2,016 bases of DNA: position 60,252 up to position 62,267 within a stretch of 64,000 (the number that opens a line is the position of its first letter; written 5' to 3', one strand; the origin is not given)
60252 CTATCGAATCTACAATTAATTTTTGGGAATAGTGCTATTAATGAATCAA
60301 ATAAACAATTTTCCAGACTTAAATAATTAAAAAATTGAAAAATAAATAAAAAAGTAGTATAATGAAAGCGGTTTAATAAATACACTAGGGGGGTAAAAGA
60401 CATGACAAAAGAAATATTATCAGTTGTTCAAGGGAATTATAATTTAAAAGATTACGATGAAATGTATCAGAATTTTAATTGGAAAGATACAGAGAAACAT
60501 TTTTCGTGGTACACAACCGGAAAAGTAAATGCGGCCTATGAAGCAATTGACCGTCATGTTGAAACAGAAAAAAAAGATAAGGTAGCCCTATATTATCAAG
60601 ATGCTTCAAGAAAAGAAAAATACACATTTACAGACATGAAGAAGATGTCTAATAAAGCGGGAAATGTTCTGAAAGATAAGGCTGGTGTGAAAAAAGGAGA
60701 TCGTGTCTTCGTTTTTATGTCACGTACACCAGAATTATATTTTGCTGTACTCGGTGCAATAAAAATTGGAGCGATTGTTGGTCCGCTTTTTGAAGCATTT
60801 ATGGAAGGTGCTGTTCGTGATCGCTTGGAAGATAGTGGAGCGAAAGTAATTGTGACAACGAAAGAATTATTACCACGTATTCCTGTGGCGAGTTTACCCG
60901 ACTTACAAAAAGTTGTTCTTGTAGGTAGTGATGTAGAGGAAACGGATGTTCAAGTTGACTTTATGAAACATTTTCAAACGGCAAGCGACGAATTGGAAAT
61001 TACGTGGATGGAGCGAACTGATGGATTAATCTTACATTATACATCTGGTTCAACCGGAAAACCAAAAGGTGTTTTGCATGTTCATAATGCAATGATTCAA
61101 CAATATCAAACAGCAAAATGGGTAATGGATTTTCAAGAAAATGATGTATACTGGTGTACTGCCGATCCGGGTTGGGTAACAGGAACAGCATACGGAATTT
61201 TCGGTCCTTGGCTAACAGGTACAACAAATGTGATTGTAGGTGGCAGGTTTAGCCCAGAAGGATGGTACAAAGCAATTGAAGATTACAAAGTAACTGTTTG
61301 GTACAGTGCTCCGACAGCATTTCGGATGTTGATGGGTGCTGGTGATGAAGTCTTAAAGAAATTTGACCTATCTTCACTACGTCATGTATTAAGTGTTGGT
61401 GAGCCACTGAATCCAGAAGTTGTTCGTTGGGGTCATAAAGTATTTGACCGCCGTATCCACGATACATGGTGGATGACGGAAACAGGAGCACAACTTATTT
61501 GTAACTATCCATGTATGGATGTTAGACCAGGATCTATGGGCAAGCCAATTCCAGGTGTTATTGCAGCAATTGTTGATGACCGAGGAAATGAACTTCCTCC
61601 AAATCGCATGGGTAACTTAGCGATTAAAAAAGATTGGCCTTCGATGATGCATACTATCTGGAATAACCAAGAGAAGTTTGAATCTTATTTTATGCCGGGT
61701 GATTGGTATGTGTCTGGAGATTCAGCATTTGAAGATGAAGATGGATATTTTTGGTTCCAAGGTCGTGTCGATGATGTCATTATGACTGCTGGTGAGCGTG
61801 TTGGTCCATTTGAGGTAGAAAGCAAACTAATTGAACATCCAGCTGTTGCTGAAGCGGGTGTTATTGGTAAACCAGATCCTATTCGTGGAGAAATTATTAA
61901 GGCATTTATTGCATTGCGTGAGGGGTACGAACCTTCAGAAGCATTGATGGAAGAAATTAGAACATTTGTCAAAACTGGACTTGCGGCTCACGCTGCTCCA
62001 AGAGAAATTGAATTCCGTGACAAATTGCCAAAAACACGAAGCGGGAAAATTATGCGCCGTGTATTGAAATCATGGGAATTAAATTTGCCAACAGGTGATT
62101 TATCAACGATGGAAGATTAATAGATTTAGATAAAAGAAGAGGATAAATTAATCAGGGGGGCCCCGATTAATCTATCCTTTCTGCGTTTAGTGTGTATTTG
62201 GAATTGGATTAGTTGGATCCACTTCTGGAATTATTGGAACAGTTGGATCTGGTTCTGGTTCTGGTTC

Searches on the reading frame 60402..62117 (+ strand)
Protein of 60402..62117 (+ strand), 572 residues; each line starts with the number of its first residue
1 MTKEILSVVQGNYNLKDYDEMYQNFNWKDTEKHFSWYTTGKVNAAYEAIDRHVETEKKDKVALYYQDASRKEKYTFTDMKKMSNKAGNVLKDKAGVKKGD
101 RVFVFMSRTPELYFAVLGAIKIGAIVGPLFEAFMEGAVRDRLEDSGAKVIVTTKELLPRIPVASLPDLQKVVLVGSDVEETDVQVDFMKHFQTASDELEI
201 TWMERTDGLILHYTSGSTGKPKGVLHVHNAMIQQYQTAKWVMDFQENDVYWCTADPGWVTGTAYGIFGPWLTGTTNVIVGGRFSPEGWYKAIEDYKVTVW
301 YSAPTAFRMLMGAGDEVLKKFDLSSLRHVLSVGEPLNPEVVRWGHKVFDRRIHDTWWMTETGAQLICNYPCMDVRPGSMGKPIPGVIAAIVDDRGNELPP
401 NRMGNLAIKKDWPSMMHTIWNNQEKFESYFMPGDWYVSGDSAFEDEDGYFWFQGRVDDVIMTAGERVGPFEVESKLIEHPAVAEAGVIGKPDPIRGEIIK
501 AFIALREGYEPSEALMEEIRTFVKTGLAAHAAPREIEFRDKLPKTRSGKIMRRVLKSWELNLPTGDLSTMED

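Call 12: find_related_loci(query=window:60402-62117:+, collection=genome_contigs, flank=1000)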
Query window:60402-62117:+ (572 aa) in genome_contigs; peptide patterns used: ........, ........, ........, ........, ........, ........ (x = any residue, [..] = any of these).
599 stretches matched a pattern (row limit reached: there are more); 596 encode a relative of the query (tblastn E <= 1e-3); the best 80 are kept; 80 distinct loci.
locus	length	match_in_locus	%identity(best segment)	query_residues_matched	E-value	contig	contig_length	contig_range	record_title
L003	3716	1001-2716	81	1-572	0e+0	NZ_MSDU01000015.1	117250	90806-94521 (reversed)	Domibacillus antri strain XD80 WGS_contig_15, whole genome shotgun sequence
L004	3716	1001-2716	80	1-572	0e+0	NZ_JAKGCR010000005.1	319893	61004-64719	Domibacillus sp. PGB-M46 NODE_5_length_319893_cov_19.105933, whole genome shotgun sequence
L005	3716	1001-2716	80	1-572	0e+0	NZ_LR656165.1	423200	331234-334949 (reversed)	Bacillus marasmi strain Marseille-P3556, whole genome shotgun sequence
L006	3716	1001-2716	80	1-572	0e+0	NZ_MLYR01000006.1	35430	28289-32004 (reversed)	Bacillus sp. MUM 116, whole genome shotgun sequence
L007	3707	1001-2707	80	4-572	0e+0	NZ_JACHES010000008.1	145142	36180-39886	Anoxybacillus tengchongensis strain DSM 23211 Ga0415328_08, whole genome shotgun sequence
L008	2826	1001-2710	79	4-572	0e+0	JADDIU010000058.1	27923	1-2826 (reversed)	Bacillus renqingensis strain REN2 contig58, whole genome shotgun sequence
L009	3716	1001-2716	79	1-572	0e+0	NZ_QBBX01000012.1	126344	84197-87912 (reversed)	Peribacillus acanthi strain L28 Scaffold12, whole genome shotgun sequence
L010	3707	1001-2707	80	4-572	0e+0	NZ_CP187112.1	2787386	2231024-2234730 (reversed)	Anoxybacillus sp. D401a strain D404 chromosome, complete genome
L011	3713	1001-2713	80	1-572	0e+0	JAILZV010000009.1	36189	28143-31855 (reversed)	MAG: Anoxybacillus sp. isolate HOT.CON.20 Contig9, whole genome shotgun sequence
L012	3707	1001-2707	80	4-572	0e+0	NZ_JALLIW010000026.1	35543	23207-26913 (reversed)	Anoxybacillus kestanbolensis strain NCIMB 13971 A.kestanbolensis_contig_26, whole genome shotgun sequence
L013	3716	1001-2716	79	1-572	0e+0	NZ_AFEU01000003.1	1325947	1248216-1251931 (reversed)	Bacillus methanolicus PB1 contig_3, whole genome shotgun sequence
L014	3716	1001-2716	80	1-572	0e+0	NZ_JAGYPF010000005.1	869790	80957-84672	Neobacillus rhizophilus strain FJAT-49825 Scaffold5, whole genome shotgun sequence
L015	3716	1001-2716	79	1-572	0e+0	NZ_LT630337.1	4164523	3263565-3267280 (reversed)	Bacillus massilionigeriensis strain Marseille-P2348T, whole genome shotgun sequence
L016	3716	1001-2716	80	1-572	0e+0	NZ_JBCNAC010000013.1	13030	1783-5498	Neobacillus rhizosphaerae strain NRS-387 NRS_0387_contig_0000013, whole genome shotgun sequence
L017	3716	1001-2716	78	1-572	0e+0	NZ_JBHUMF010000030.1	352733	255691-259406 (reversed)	Bacillus seohaeanensis strain KCTC 3913 platanus_K_21_77_30, whole genome shotgun sequence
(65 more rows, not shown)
